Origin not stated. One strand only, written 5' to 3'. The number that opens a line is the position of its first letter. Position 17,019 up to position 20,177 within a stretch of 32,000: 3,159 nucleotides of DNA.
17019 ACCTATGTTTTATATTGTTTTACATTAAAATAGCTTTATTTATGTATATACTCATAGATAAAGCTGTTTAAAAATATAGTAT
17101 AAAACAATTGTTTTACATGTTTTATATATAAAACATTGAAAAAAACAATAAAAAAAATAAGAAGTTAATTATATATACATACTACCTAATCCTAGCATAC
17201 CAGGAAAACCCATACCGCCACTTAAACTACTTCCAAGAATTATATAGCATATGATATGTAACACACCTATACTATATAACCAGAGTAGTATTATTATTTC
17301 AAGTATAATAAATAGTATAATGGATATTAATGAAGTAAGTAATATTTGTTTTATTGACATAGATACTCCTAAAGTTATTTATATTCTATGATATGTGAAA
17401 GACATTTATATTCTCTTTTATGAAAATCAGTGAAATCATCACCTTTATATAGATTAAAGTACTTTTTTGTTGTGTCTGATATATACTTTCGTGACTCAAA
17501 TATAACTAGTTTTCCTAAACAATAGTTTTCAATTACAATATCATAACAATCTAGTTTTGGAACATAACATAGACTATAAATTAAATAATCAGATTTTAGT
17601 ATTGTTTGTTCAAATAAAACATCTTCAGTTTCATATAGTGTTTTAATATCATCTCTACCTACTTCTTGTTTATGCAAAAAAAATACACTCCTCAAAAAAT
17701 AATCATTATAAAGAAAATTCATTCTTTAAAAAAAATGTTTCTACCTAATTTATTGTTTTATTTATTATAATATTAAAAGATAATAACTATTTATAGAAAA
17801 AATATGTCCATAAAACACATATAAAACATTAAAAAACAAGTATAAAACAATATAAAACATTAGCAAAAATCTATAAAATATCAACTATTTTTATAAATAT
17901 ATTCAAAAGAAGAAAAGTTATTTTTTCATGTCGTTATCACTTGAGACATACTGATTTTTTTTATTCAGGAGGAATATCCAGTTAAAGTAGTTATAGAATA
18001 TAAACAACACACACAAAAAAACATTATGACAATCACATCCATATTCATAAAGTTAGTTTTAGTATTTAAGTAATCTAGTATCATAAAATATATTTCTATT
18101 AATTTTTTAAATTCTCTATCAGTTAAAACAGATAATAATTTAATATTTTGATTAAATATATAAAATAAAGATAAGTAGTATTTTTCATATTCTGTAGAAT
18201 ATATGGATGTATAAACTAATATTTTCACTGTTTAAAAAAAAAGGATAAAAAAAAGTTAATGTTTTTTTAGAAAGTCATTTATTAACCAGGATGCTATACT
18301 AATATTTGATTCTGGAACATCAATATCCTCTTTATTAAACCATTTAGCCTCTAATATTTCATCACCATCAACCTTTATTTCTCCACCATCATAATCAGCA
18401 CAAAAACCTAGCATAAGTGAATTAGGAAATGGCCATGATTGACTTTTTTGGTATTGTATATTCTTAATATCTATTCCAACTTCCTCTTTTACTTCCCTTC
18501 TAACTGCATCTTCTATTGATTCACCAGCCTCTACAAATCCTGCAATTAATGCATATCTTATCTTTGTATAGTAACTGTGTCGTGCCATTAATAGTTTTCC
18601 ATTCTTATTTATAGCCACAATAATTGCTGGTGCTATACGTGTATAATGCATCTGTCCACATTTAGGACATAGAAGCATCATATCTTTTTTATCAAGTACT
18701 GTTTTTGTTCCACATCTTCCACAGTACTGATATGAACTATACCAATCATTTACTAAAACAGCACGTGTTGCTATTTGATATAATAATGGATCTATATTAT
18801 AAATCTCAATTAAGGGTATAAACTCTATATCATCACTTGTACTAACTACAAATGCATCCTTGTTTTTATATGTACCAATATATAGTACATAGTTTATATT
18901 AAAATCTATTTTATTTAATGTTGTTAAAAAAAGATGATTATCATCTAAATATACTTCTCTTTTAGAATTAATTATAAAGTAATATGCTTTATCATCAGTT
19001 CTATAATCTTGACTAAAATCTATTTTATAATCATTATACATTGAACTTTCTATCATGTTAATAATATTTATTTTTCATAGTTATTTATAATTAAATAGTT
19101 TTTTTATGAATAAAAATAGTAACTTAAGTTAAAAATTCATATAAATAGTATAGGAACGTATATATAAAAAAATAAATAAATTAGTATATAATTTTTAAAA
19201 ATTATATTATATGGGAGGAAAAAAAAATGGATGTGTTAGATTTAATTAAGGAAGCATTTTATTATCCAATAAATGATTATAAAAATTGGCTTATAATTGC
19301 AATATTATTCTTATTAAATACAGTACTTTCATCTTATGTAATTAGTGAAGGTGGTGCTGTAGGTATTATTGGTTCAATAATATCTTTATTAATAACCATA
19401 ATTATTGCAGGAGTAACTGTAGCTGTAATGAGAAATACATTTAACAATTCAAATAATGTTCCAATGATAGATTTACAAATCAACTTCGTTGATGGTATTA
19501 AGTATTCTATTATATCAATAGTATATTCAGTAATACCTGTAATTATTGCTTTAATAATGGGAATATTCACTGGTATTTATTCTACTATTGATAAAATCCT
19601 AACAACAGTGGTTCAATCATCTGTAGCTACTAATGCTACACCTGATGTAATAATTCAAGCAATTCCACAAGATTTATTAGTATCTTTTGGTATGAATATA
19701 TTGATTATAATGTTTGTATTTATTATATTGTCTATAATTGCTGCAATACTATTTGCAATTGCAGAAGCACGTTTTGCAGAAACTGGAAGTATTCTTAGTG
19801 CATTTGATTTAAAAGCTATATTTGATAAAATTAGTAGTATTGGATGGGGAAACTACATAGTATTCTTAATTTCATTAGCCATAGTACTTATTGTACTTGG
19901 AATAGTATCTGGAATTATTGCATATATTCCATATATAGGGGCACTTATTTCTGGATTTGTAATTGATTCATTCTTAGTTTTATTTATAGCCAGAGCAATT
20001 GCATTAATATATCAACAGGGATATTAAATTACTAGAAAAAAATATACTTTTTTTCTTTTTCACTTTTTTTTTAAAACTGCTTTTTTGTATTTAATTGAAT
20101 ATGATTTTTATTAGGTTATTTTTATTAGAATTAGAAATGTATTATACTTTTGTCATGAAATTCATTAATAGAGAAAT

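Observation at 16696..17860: Dense helically phased array of ~24 copies of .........(T) in 1.2 kb of non-coding DNA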

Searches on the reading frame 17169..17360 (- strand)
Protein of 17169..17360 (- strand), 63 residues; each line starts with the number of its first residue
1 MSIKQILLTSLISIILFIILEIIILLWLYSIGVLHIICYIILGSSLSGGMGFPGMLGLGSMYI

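Call 8: search_protein_families(library=pfam, proteins=[window:17169-17360:-], max_evalue=0.01)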
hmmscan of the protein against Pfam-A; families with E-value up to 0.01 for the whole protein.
window:17169-17360:- (63 aa): 0 families

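Call 45: search_protein_families(library=pfam, proteins=[window:17169-17360:-], max_evalue=10)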
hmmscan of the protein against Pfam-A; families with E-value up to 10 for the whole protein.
window:17169-17360:- (63 aa): 0 families

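Call 46: search_protein_families(library=phrogs, proteins=[window:17169-17360:-], max_evalue=1)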
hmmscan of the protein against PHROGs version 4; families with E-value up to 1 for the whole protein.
window:17169-17360:- (63 aa): 0 families

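Call 126: search_protein_families(library=ncbifam, proteins=[window:17169-17360:-], max_evalue=0.01)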
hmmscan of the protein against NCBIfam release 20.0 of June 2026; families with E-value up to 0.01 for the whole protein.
window:17169-17360:- (63 aa): 0 families

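Call 127: search_protein_families(library=padloc, proteins=[window:17169-17360:-], max_evalue=0.01)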
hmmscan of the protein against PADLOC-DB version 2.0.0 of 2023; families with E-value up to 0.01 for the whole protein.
window:17169-17360:- (63 aa): 0 families

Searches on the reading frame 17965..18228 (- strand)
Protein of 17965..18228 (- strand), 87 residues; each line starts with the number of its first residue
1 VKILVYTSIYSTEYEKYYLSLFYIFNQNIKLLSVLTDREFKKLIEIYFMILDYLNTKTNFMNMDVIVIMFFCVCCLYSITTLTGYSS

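Call 8: search_protein_families(library=pfam, proteins=[window:17965-18228:-], max_evalue=0.01)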
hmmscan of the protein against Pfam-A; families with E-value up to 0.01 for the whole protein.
window:17965-18228:- (87 aa): 0 families

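Call 45: search_protein_families(library=pfam, proteins=[window:17965-18228:-], max_evalue=10)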
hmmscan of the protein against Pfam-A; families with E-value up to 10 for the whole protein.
window:17965-18228:- (87 aa): 0 families

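Call 46: search_protein_families(library=phrogs, proteins=[window:17965-18228:-], max_evalue=1)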
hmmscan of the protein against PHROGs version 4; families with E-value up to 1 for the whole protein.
window:17965-18228:- (87 aa): 2 families
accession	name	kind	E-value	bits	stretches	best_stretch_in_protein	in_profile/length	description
phrog_34202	-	unknown function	0.048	14.5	1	2-56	130-187/195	-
phrog_22941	-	unknown function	0.19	12.9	1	19-61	4-47/86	-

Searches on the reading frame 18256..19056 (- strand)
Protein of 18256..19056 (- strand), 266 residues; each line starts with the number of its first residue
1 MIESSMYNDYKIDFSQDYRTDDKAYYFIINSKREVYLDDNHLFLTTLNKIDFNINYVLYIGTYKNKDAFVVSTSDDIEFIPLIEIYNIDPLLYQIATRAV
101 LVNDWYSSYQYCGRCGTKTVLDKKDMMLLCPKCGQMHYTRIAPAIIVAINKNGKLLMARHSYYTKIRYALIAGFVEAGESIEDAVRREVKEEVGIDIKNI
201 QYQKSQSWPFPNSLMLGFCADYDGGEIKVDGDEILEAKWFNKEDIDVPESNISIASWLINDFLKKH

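Call 8: search_protein_families(library=pfam, proteins=[window:18256-19056:-], max_evalue=0.01)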
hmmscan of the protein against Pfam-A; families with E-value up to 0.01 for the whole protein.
window:18256-19056:- (266 aa): 4 families
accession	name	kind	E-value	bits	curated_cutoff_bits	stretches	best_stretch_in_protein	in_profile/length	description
PF00293.34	NUDIX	-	5.3e-20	72.2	21.1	1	144-247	6-123/134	NUDIX domain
PF09297.16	Zn_ribbon_NUD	-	1.2e-11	44.5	24.8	1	107-138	1-32/32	NADH pyrophosphatase zinc ribbon domain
PF12773.13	DZR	-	0.0054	17.3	27.3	1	107-136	10-33/45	Double zinc ribbon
PF07295.17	DUF1451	-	0.0079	16.8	26.1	0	111-140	115-144/146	Zinc-ribbon containing domain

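Call 13: find_encoding_contigs(protein=window:18256-19056:-, flank=10000, max_places=6)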
Protein window:18256-19056:- (266 aa): 24 contigs read that carry it; 5 places shown.
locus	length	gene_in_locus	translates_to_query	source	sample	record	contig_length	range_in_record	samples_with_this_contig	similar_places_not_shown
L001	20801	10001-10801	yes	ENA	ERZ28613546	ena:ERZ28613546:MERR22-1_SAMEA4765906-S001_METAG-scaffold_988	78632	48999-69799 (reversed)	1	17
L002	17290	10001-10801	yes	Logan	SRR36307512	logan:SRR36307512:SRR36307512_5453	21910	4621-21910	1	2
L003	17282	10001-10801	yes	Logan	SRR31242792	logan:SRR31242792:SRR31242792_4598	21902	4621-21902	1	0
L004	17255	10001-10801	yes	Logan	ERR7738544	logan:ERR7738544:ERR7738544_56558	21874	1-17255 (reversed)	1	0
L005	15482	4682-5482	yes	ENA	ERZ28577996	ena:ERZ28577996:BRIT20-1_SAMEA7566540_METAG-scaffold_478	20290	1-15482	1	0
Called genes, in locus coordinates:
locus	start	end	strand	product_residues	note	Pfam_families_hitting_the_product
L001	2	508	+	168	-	PF00281:Ribosomal_L5, PF00673:Ribosomal_L5_C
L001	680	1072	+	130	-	PF00410:Ribosomal_S8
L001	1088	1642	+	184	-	PF00347:Ribosomal_L6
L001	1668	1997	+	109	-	PF01655:Ribosomal_L32e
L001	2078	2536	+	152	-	PF01280:Ribosomal_L19e, PF25476:Ribosomal_L19e_C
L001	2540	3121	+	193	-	PF17144:Ribosomal_L5e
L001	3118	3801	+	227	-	PF00333:Ribosomal_S5, PF03719:Ribosomal_S5_C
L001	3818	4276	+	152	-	PF00327:Ribosomal_L30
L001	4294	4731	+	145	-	PF00828:Ribosomal_L27A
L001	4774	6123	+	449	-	PF10559:Plug_translocon, PF00344:SecY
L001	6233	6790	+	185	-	PF13238:AAA_18, PF13207:AAA_17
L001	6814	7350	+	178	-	PF01956:EMC3_TMCO1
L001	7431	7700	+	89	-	PF01199:Ribosomal_L34e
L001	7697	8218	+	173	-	PF13189:Cytidylate_kin2, PF13207:AAA_17, PF13238:AAA_18, PF02224:Cytidylate_kin (weak)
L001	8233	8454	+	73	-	PF00467:KOW (faint)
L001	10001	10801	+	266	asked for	PF09297:Zn_ribbon_NUD, PF00293:NUDIX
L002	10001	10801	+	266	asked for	PF09297:Zn_ribbon_NUD, PF00293:NUDIX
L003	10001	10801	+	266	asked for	PF09297:Zn_ribbon_NUD, PF00293:NUDIX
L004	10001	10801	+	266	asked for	PF09297:Zn_ribbon_NUD, PF00293:NUDIX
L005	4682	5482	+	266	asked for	PF09297:Zn_ribbon_NUD, PF00293:NUDIX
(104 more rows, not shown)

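Call 17: list_cluster_members(proteins=[window:18256-19056:-, window:15756-16535:-, window:17169-17360:-, window:17375-17677:-, window:14366-15577:+])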
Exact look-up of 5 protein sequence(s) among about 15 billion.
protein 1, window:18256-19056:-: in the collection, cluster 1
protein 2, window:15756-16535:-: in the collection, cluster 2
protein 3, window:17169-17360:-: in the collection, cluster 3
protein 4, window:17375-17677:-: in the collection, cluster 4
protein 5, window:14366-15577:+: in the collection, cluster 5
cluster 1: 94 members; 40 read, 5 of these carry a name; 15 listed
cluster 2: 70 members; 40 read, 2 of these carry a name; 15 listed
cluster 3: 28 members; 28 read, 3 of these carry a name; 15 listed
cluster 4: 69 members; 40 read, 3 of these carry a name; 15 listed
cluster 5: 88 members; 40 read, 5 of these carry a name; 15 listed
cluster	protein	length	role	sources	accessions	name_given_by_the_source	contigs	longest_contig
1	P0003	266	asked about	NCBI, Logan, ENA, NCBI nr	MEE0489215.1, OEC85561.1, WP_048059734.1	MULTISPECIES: NAD(+) diphosphatase [Methanosphaera]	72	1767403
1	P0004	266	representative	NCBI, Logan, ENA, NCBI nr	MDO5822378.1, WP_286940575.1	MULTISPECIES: NAD(+) diphosphatase [Methanosphaera]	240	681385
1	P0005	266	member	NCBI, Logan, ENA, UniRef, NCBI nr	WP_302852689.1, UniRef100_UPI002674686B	NAD(+) diphosphatase [Methanosphaera stadtmanae] | NAD(+) diphosphatase n=2 Tax=Methanosphaera TaxID=2316 RepID=UPI002674686B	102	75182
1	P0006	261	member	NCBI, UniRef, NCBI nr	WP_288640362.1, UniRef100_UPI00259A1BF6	NAD(+) diphosphatase [uncultured Methanosphaera sp.] | NAD(+) diphosphatase n=1 Tax=uncultured Methanosphaera sp. TaxID=262501 ...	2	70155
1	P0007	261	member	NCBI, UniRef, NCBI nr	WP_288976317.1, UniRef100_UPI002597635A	NAD(+) diphosphatase [uncultured Methanosphaera sp.] | NAD(+) diphosphatase n=1 Tax=uncultured Methanosphaera sp. TaxID=262501 ...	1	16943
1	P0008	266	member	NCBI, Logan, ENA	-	-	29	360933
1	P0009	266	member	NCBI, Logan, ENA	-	-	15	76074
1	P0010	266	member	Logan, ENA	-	-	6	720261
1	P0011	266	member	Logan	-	-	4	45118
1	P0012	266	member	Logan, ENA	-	-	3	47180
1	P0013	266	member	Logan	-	-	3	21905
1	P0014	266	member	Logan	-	-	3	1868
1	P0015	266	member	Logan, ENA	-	-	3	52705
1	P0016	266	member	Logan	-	-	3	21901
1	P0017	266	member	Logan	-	-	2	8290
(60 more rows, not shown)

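Call 21: find_homologous_proteins(query=window:18256-19056:-, max_evalue=1e-20)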
Query window:18256-19056:- (266 aa): 5546 proteins with E <= 1e-20 among 6063 candidates; the best 120 are listed.
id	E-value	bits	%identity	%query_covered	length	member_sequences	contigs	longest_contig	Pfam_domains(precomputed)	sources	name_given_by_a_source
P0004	1.0e-176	604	100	100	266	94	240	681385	PF09297.17,PF00293.35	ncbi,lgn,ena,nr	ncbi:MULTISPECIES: NAD(+) diphosphatase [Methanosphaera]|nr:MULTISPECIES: NAD(+) diphosphatase [Meth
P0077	1.5e-136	472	76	100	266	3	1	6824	PF09297.17,PF00293.35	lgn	-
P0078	6.2e-126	437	71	100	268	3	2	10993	PF09297.17,PF00293.35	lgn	-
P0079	8.5e-119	414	68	100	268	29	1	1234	PF09297.17,PF00293.35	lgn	-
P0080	6.4e-117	408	67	100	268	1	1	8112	PF09297.17,PF00293.35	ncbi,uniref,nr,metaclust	ncbi:NAD(+) diphosphatase [Methanosphaera sp. WGK6]|uniref:NAD(+) diphosphatase n=1 Tax=Methanosphae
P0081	4.6e-116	405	65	100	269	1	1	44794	PF09297.17,PF00293.35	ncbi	-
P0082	3.3e-114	399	66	100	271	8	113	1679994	PF09297.17,PF00293.35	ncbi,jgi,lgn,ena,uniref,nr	ncbi:MAG: NAD(+) diphosphatase [Methanobacteriaceae archaeon]|jgi:NAD+ diphosphatase|uniref:NAD(+) d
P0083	4.3e-113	395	66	100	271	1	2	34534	PF09297.17,PF00293.35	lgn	-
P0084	9.6e-112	391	65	92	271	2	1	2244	PF09297.17,PF00293.35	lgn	-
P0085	2.4e-111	390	65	100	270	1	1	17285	PF09297.17,PF00293.35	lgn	-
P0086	3.7e-111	389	64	100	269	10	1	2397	PF09297.17,PF00293.35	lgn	-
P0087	3.3e-110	386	64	100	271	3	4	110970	PF09297.17,PF00293.35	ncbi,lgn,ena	-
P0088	4.4e-110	386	65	100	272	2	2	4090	PF09297.17,PF00293.35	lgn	-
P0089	8.7e-110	385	65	100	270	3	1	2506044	PF09297.17,PF00293.35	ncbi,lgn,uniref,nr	ncbi:NAD(+) diphosphatase [Methanosphaera sp. ISO3-F5]|uniref:NAD(+) diphosphatase n=1 Tax=Methanosp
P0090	1.4e-109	384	63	100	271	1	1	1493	PF09297.17,PF00293.35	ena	-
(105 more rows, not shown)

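Call 22: find_encoding_contigs(protein=P0077, flank=10000, max_places=1)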
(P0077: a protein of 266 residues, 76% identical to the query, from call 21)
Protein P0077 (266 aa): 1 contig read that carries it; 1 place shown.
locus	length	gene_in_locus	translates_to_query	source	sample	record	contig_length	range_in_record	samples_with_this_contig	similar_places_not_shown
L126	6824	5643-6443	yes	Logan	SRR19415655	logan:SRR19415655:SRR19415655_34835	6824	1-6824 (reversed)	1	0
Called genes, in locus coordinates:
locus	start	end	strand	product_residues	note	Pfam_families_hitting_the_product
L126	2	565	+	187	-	?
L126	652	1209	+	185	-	PF13238:AAA_18, PF13207:AAA_17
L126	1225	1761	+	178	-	PF01956:EMC3_TMCO1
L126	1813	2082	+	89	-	PF01199:Ribosomal_L34e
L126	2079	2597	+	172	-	PF02224:Cytidylate_kin (weak), PF13189:Cytidylate_kin2, PF13207:AAA_17, PF13238:AAA_18, PF13671:AAA_33 (faint), PF02224:Cytidylate_kin (weak)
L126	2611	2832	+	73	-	PF00467:KOW (faint)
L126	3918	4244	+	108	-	-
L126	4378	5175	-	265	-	PF13197:DUF4013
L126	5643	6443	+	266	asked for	PF09297:Zn_ribbon_NUD, PF00293:NUDIX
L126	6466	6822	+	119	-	?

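Call 23: find_encoding_contigs(protein=P0078, flank=10000, max_places=1)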
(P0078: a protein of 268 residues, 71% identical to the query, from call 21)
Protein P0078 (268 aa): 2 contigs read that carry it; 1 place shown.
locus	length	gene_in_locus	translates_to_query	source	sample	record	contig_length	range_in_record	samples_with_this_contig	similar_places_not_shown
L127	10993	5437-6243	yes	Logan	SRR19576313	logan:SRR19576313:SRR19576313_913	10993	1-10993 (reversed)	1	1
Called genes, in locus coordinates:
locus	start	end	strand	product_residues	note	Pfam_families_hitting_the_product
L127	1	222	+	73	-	?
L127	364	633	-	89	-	-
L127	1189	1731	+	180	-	-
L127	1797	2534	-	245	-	PF13197:DUF4013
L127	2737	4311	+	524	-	-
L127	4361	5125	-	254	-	PF13197:DUF4013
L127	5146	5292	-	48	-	PF04014:MazE_antitoxin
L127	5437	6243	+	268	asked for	PF09297:Zn_ribbon_NUD, PF00293:NUDIX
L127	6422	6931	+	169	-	PF14512:TM1586_NiRdase (weak), PF00881:Nitroreductase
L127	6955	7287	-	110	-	PF01980:TrmO_N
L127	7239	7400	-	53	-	-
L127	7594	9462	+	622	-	PF02369:Big_1 (weak)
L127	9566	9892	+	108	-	PF16640:Big_3_5 (weak)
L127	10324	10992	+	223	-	?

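Call 24: find_encoding_contigs(protein=P0082, flank=10000, max_places=1)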
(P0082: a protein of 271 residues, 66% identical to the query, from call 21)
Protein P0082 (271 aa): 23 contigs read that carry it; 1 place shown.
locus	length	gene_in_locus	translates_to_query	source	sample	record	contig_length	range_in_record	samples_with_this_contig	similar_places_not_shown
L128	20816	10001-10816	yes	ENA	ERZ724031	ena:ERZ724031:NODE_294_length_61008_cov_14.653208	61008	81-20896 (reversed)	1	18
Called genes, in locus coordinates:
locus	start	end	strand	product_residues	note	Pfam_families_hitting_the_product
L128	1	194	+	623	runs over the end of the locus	PF02934:GatB_N, PF02938:GAD, PF02637:GatB_Yqey, PF09424:YqeY (weak)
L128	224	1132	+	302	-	PF00890:FAD_binding_2 (faint), PF01134:GIDA (faint), PF01494:FAD_binding_3 (faint), PF03486:HI0933_like (faint), PF07992:Pyr_redox_2, PF12831:FAD_oxidored (faint), PF13738:Pyr_redox_3, PF00070:Pyr_redox, +1 more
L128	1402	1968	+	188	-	PF00117:GATase, PF07722:Peptidase_C26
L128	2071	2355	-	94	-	-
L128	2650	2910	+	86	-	-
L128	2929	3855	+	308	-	PF02540:NAD_synthase (weak), PF00958:GMP_synt_C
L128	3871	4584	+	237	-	-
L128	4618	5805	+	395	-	PF04894:Nre_N, PF04895:Nre_C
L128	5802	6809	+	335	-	PF01041:DegT_DnrJ_EryC1 (weak), PF27296:MJ1341_C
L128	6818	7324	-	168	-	PF08617:CGI-121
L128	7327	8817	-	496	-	PF00682:HMGL-like, PF22617:HCS_D2, PF08502:LeuA_dimer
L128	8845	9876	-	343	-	PF01555:N6_N4_Mtase (weak), PF02926:THUMP, PF01170:UPF0020, PF11599:AviRa (faint)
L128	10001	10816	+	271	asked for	PF09297:Zn_ribbon_NUD, PF00293:NUDIX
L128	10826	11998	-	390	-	PF01266:DAO (faint), PF01494:FAD_binding_3, PF01946:Thi4 (weak), PF05834:Lycopene_cycl (weak), PF13450:NAD_binding_8 (faint), PF04820:Trp_halogenase (weak)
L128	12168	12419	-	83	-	-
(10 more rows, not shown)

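Call 25: find_encoding_contigs(protein=P0089, flank=10000, max_places=1)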
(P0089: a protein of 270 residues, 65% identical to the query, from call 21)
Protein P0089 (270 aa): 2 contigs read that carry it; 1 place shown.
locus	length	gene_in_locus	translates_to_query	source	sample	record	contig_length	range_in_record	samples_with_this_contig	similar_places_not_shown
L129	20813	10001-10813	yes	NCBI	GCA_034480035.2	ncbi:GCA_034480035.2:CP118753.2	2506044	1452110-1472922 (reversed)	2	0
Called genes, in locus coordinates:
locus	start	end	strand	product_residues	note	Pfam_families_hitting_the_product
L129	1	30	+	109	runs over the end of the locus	PF01655:Ribosomal_L32e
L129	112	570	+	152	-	PF01280:Ribosomal_L19e, PF25476:Ribosomal_L19e_C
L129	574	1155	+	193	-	PF17144:Ribosomal_L5e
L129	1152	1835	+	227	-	PF00333:Ribosomal_S5, PF03719:Ribosomal_S5_C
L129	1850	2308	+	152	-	PF00327:Ribosomal_L30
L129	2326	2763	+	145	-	PF00828:Ribosomal_L27A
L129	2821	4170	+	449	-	PF10559:Plug_translocon, PF00344:SecY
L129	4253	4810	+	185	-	PF13238:AAA_18, PF13207:AAA_17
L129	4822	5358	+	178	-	PF01956:EMC3_TMCO1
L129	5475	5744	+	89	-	PF01199:Ribosomal_L34e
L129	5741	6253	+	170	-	PF02224:Cytidylate_kin (weak), PF13189:Cytidylate_kin2, PF13207:AAA_17, PF13238:AAA_18, PF02224:Cytidylate_kin (weak)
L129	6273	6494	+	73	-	PF00467:KOW (faint)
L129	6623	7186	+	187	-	PF02525:Flavodoxin_2, PF03358:FMN_red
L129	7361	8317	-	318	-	PF13197:DUF4013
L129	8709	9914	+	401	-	-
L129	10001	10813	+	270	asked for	PF09297:Zn_ribbon_NUD, PF00293:NUDIX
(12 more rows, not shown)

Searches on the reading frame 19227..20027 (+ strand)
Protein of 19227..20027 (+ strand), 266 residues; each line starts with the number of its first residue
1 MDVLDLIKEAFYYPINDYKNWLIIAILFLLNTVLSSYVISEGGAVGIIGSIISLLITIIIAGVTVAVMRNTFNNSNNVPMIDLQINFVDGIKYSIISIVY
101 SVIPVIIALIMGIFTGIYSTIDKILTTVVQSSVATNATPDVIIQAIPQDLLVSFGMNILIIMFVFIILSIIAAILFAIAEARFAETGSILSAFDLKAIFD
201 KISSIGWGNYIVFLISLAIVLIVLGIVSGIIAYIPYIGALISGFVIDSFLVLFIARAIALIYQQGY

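Call 8: search_protein_families(library=pfam, proteins=[window:19227-20027:+], max_evalue=0.01)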
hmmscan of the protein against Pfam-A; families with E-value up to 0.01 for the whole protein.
window:19227-20027:+ (266 aa): 1 family
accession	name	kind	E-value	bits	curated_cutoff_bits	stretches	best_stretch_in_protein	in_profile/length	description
PF13197.11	DUF4013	-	3e-22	79.7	26.9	1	47-232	3-167/168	Protein of unknown function (DUF4013)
